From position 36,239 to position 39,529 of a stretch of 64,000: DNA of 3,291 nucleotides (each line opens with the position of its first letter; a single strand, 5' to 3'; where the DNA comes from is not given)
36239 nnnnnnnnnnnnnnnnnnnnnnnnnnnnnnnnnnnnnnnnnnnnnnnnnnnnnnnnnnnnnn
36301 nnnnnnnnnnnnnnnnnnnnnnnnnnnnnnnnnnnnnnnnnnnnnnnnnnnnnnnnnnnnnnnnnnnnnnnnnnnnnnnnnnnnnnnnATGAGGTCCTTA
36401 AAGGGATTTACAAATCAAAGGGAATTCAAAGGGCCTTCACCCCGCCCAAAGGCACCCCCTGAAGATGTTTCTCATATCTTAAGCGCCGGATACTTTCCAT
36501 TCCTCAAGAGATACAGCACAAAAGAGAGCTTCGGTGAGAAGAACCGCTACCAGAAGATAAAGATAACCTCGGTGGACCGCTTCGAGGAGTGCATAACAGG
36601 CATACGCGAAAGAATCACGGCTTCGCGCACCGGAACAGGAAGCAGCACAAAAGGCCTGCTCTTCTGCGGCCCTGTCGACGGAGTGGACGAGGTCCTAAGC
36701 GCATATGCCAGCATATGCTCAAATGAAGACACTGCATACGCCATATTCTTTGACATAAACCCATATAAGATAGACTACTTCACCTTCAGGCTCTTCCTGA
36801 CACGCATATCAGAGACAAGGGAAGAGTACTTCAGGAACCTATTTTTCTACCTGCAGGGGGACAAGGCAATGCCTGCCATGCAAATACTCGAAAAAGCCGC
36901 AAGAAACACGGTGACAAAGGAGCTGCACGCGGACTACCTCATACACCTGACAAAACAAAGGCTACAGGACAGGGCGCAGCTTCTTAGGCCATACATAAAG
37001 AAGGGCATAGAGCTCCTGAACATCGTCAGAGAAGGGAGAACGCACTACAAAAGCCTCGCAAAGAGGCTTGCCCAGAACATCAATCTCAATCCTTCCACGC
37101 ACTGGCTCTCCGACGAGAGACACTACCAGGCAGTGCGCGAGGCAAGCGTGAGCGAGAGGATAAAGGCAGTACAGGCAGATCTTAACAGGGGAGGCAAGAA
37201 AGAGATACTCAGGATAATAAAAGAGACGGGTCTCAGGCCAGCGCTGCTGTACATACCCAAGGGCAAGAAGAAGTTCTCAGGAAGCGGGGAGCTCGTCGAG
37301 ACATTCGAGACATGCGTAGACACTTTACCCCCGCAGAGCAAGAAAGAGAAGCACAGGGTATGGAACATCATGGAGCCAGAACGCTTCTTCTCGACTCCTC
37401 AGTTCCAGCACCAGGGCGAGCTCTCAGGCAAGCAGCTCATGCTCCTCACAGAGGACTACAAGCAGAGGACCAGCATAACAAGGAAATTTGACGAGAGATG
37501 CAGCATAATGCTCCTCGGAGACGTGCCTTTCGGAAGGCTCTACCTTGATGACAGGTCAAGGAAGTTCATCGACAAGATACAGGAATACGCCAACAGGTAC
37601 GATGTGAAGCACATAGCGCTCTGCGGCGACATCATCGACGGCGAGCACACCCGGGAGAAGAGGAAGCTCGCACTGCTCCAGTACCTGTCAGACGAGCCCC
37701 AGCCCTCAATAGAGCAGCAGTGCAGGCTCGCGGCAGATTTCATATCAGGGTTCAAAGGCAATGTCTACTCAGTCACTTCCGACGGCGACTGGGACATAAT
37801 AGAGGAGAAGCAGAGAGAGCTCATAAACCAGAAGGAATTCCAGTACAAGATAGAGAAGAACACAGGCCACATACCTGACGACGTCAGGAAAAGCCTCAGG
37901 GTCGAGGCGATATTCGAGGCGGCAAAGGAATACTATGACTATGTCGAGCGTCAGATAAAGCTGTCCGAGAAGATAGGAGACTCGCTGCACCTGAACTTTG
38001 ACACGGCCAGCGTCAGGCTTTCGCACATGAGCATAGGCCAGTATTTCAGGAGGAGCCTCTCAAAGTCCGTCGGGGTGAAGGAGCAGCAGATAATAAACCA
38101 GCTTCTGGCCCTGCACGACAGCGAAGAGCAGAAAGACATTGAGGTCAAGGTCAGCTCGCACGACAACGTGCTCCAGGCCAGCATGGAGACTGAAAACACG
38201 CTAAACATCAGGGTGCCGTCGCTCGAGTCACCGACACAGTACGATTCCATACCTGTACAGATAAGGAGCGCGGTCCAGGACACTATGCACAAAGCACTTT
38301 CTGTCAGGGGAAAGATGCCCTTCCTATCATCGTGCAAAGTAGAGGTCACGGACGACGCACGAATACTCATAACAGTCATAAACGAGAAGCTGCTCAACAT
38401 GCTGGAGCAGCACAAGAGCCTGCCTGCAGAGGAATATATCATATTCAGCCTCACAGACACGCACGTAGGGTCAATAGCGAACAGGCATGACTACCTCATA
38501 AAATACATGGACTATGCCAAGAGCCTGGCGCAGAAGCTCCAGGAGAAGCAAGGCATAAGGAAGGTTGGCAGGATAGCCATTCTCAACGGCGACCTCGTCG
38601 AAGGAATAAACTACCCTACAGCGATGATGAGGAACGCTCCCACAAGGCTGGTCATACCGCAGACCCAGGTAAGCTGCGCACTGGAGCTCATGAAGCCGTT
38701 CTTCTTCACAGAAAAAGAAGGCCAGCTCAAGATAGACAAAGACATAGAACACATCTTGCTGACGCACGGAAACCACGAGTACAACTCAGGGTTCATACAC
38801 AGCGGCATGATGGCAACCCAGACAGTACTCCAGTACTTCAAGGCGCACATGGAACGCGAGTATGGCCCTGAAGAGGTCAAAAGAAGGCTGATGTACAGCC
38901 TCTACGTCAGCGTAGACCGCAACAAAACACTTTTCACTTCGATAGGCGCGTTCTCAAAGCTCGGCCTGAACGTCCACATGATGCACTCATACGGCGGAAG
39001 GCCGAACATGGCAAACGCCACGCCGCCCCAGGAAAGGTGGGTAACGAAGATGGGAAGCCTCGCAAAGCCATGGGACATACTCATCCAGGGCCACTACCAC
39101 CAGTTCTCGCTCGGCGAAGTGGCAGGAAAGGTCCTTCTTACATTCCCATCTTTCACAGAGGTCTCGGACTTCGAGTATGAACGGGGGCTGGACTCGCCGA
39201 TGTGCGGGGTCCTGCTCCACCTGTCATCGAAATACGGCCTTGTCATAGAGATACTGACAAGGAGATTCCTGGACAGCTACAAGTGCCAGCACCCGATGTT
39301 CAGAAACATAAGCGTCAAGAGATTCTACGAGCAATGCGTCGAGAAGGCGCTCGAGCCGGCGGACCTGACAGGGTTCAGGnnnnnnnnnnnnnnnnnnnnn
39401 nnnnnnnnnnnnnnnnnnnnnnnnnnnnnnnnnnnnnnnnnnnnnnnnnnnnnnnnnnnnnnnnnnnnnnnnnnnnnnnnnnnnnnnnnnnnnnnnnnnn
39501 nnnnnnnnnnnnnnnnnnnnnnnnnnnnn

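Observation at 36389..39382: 997-aa orphan with tandem dead-plus-live metallophosphoesterase modules and a possibly inactivated P-loop region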

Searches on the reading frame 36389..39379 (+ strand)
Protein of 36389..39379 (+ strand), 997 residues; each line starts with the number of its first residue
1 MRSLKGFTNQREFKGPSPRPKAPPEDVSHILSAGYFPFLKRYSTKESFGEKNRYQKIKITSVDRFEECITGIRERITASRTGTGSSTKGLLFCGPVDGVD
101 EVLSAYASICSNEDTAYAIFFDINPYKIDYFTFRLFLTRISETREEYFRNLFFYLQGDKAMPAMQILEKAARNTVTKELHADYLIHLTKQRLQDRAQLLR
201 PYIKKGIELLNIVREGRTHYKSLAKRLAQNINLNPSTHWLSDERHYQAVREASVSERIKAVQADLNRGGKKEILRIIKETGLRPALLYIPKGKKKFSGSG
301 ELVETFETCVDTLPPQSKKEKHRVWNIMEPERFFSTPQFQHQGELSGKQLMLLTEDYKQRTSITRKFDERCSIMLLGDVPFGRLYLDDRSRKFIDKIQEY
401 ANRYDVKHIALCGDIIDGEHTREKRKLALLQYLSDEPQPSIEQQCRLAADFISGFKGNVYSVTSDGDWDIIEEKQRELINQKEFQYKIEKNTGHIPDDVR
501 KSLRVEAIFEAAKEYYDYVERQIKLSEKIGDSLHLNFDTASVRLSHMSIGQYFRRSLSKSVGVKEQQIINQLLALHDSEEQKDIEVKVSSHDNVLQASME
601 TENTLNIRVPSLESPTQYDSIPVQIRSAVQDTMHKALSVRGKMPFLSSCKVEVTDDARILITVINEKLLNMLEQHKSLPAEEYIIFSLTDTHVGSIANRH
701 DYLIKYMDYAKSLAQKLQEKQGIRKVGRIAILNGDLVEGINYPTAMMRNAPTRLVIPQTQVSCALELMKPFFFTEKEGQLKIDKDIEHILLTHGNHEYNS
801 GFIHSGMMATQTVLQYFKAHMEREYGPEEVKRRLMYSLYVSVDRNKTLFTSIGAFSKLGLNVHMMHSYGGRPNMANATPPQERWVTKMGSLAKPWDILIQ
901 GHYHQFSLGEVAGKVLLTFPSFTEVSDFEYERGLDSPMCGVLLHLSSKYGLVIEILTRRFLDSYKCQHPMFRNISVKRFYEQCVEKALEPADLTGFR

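Call 4: search_protein_families(library=pfam, proteins=[window:36389-39379:+], max_evalue=1)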
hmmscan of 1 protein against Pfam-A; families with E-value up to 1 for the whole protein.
window:36389-39379:+ (997 aa): 1 family
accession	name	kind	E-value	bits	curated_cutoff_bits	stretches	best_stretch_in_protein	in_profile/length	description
PF25046.1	DUF7790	-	0.0013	18.6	23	1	181-284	70-177/272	Domain of unknown function (DUF7790)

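Call 6: search_protein_families(library=phrogs, proteins=[window:36389-39379:+], max_evalue=1)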
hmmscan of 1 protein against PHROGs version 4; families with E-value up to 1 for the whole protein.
window:36389-39379:+ (997 aa): 3 families
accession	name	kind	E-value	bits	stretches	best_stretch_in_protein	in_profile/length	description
phrog_284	-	DNA, RNA and nucleotide metabolism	8.8e-12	45.6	1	654-944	93-378/398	exonuclease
phrog_7339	-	DNA, RNA and nucleotide metabolism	5.1e-10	40.1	2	682-906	29-201/263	DNA repair exonuclease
phrog_18772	-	unknown function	0.09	14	1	197-231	52-87/92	-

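Call 7: search_protein_families(library=ncbifam, proteins=[window:36389-39379:+], max_evalue=1)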
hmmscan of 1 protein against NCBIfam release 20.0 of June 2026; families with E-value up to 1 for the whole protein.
window:36389-39379:+ (997 aa): 2 families
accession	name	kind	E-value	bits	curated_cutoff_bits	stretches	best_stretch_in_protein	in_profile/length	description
NF003118.0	PRK04036.1-3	equivalog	9.2e-07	28.2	445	2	670-741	214-277/481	DNA-directed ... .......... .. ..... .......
TIGR04548.1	DnaD_Mollicutes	hypoth_equivalog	0.26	11.3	100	0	654-721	101-167/178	DnaD family protein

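Call 8: search_solved_structures(query=window:36389-39379:+, max_evalue=10)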
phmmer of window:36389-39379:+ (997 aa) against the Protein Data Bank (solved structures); distinct sequences matched with E-value up to 10: 5.
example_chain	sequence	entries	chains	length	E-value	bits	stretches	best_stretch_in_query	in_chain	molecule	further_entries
5hji_A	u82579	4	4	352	0.23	12.4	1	634-700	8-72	tRNA (guanine(37)-N1)-methyltransferase Trm5a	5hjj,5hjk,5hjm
5j1t_A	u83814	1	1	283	0.7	10.8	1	735-826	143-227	Torsin-1A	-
6oif_A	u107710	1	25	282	0.72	10.8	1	735-826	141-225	Torsin-1A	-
5j1s_A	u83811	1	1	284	0.73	10.8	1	735-826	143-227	Torsin-1A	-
5xx9_A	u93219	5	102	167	0.73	10.8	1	498-536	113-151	Bacterioferritin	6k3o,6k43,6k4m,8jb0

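Call 12: find_homologous_proteins(query=window:36389-39379:+, max_evalue=0.001)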
Query window:36389-39379:+ (997 aa): 17 proteins with E <= 0.001 among 8000 candidates.
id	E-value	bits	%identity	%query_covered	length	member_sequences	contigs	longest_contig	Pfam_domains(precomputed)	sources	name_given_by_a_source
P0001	0.0e+0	2082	90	100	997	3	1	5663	-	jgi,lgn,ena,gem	-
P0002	0.0e+0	1839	79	100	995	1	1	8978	-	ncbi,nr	ncbi:hypothetical protein KY359_05570 [Candidatus Woesearchaeota archaeon]|nr:hypothetical protein [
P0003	0.0e+0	1745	75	100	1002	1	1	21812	-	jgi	jgi:hypothetical protein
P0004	0.0e+0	1684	72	100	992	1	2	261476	-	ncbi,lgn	-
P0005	0.0e+0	1659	72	100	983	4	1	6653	-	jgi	jgi:predicted phosphodiesterase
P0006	0.0e+0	1648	73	96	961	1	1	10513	-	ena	-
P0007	0.0e+0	1641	70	100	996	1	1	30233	-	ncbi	ncbi:hypothetical protein ACFL3V_04935 [Nanoarchaeota archaeon]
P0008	0.0e+0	1607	71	97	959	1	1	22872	-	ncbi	ncbi:MAG: hypothetical protein ABIA62_03190 [Candidatus Woesearchaeota archaeon]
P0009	0.0e+0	1593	68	98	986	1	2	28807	-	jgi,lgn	jgi:predicted phosphodiesterase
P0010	0.0e+0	1565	69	97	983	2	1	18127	-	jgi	jgi:UDP-2,3-diacylglucosamine pyrophosphatase LpxH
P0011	0.0e+0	1433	76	79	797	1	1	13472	-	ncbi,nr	ncbi:hypothetical protein KY362_03110, partial [Candidatus Woesearchaeota archaeon]|nr:hypothetical 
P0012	0.0e+0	1317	68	85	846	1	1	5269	-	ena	-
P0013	0.0e+0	1230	55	96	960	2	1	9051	-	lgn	-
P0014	0.0e+0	1193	53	99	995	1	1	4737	-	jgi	-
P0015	0.0e+0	1015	64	70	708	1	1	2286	PF25046.2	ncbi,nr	ncbi:hypothetical protein KY362_04920, partial [Candidatus Woesearchaeota archaeon]|nr:hypothetical 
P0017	7.6e-8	49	26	40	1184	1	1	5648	-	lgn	-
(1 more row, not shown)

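Call 15: find_encoding_contigs(protein=P0004, flank=10000, max_places=2)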
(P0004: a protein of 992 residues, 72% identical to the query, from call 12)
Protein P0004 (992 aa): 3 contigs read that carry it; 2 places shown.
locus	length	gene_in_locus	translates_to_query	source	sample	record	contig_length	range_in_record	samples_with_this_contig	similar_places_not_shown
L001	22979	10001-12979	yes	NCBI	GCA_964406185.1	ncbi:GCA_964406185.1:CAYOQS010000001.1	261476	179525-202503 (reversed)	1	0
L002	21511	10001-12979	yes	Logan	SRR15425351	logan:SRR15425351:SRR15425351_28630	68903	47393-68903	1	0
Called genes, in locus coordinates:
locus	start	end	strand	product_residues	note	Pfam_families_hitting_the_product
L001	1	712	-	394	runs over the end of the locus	PF19220:Rod_CreS (faint), PF23991:DUF7310 (faint)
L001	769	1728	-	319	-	PF05496:RuvB_N, PF00004:AAA, PF13177:DNA_pol3_delta2, PF08542:Rep_fac_C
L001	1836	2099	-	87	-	PF05239:PRC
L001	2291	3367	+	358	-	PF00579:tRNA-synt_1b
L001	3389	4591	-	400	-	PF00675:Peptidase_M16, PF05193:Peptidase_M16_C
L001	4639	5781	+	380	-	PF01321:Creatinase_N, PF00557:Peptidase_M24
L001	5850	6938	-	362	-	PF02073:Peptidase_M29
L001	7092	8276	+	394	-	PF16450:Prot_ATP_ID_OB_C, PF13191:AAA_16 (faint), PF07728:AAA_5 (weak), PF00004:AAA, PF17862:AAA_lid_3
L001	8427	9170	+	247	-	PF00705:PCNA_N, PF02144:Rad1, PF04139:Rad9 (faint), PF02747:PCNA_C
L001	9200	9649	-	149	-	-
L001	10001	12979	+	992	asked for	-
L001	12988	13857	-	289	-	-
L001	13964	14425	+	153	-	-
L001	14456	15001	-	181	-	PF01864:CarS-like, PF01148:CTP_transf_1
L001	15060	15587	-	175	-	PF01066:CDP-OH_P_transf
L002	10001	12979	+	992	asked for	-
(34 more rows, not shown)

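Call 25: find_homologous_proteins(query=A1, max_evalue=0.001)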
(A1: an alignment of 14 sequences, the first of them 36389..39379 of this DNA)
Query A1 (14 sequences) (997 aa, profile of the alignment): 17 proteins with E <= 0.001 among 8000 candidates.
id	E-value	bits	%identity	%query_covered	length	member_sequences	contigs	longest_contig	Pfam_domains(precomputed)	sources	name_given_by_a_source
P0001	0.0e+0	1982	90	100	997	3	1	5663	-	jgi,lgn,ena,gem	-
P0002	0.0e+0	1963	79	100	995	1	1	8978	-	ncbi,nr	ncbi:hypothetical protein KY359_05570 [Candidatus Woesearchaeota archaeon]|nr:hypothetical protein [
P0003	0.0e+0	1955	75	100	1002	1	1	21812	-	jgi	jgi:hypothetical protein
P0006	0.0e+0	1931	73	96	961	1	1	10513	-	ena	-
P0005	0.0e+0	1926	72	100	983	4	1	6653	-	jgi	jgi:predicted phosphodiesterase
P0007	0.0e+0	1926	70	100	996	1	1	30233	-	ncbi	ncbi:hypothetical protein ACFL3V_04935 [Nanoarchaeota archaeon]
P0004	0.0e+0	1913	72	100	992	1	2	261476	-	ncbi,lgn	-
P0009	0.0e+0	1878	68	98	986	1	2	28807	-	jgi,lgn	jgi:predicted phosphodiesterase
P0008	0.0e+0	1874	71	97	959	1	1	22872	-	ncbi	ncbi:MAG: hypothetical protein ABIA62_03190 [Candidatus Woesearchaeota archaeon]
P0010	0.0e+0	1847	69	97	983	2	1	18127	-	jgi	jgi:UDP-2,3-diacylglucosamine pyrophosphatase LpxH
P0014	0.0e+0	1742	53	99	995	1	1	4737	-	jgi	-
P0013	0.0e+0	1725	55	96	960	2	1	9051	-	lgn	-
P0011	0.0e+0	1574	76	79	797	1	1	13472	-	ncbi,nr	ncbi:hypothetical protein KY362_03110, partial [Candidatus Woesearchaeota archaeon]|nr:hypothetical 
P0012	0.0e+0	1556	68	85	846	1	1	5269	-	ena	-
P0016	0.0e+0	1327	52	74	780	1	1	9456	-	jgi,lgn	-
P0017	1.3e-11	61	26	40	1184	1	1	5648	-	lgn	-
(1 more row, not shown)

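Call 31: search_solved_structures(query=A1, max_evalue=10, show_alignments=3)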
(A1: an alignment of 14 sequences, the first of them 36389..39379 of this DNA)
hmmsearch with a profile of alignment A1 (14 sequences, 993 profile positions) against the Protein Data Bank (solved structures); distinct sequences matched with E-value up to 10: 6.
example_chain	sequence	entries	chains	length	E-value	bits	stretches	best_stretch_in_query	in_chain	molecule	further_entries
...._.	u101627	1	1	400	0.18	12.7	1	679-739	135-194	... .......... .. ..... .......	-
6knb_A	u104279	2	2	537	0.2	12.5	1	679-739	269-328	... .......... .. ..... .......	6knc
5ihe_A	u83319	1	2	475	0.23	12.3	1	679-739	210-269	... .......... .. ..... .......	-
6hmf_A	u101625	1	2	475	0.23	12.3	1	679-739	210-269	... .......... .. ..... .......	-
6t8h_A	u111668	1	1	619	0.33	11.8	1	679-739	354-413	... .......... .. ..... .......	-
8ppt_A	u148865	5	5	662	0.34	11.7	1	679-739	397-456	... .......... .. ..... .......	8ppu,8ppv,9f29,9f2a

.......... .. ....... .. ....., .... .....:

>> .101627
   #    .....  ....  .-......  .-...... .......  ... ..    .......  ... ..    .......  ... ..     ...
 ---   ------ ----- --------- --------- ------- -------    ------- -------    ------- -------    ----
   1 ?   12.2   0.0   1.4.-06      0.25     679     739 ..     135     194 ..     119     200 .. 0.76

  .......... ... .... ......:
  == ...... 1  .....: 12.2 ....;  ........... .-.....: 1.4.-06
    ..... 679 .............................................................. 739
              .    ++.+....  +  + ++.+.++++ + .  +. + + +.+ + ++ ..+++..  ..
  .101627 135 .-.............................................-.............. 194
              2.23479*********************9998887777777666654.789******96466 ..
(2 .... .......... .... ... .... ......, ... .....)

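Call 37: search_protein_representatives(alignment_id=A1)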
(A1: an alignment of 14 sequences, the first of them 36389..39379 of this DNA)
Query: 14 sequences, 993 profile positions. Proteins with E-value up to 0.001 (for the whole library): 130; up to 1e-10: 90; up to 1e-30: 10. The best 130 are listed.
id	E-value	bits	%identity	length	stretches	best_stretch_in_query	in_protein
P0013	0.0e+00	1724.7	-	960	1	40-993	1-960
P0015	0.0e+00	1159.2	-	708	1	13-711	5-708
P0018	8.4e-131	454.0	-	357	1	9-353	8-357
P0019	1.5e-97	343.9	-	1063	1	9-987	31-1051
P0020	4.7e-94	332.4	-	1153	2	465-987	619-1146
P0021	2.1e-78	280.6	-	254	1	20-242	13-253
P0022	3.6e-75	269.9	-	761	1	325-984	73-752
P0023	1.9e-54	201.3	-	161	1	4-163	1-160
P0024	8.8e-42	159.4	-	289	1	721-985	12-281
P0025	5.0e-32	127.1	-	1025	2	32-469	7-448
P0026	1.6e-29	118.8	-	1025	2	621-981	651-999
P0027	5.1e-28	113.8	-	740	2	651-967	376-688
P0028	3.6e-27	111.0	-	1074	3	625-981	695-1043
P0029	1.4e-24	102.5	-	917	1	633-969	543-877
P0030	3.9e-24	100.9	-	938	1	632-969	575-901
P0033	1.4e-22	95.8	-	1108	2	39-323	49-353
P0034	2.2e-22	95.2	-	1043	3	29-252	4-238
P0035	2.6e-21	91.6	-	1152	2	598-983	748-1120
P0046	2.7e-19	85.0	-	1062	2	50-464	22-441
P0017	4.1e-12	61.2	-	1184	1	636-963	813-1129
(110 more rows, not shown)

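Call 40: list_cluster_members(proteins=[P0019, P0020, P0025, P0026, P0028, P0033, P0034, P0046, P0029, P0035])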
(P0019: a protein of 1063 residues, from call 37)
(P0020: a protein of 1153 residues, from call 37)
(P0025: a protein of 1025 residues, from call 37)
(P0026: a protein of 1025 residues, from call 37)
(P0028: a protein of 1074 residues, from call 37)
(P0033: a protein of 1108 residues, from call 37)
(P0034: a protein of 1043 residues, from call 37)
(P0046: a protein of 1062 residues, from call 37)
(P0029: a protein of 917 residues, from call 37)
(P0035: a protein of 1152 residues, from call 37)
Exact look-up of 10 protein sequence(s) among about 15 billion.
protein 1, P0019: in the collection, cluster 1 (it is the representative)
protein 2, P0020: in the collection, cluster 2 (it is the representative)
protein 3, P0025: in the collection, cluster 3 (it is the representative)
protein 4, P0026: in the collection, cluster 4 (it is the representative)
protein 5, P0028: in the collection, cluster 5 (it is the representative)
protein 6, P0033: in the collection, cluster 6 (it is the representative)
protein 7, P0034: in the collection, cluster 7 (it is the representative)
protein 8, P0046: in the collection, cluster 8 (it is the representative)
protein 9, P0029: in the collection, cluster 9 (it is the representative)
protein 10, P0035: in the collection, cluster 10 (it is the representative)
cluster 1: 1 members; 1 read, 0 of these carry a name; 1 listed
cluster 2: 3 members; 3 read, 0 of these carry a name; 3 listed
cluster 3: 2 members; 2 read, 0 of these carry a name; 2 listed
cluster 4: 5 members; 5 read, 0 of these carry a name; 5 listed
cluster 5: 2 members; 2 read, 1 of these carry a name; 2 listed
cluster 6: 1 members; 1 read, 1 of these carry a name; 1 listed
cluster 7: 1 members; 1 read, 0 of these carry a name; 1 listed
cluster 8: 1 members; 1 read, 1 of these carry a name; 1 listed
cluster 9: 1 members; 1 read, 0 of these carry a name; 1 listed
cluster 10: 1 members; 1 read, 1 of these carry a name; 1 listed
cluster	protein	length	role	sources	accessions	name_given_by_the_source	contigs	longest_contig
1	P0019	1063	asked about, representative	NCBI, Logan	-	-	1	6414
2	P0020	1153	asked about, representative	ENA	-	-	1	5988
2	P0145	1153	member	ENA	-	-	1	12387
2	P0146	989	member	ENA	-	-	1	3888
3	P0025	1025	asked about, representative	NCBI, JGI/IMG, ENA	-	-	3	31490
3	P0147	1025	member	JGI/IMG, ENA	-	-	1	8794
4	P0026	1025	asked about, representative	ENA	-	-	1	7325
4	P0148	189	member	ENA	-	-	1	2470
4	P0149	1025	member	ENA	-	-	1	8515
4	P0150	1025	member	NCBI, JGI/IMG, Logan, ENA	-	-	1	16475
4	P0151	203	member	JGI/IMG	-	-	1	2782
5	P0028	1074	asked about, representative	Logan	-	-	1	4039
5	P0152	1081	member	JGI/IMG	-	hypothetical protein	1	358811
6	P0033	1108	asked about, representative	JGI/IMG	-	hypothetical protein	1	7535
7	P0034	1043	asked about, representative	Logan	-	-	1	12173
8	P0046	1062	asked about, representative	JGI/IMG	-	hypothetical protein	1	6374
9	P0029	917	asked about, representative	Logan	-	-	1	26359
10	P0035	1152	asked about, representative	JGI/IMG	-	hypothetical protein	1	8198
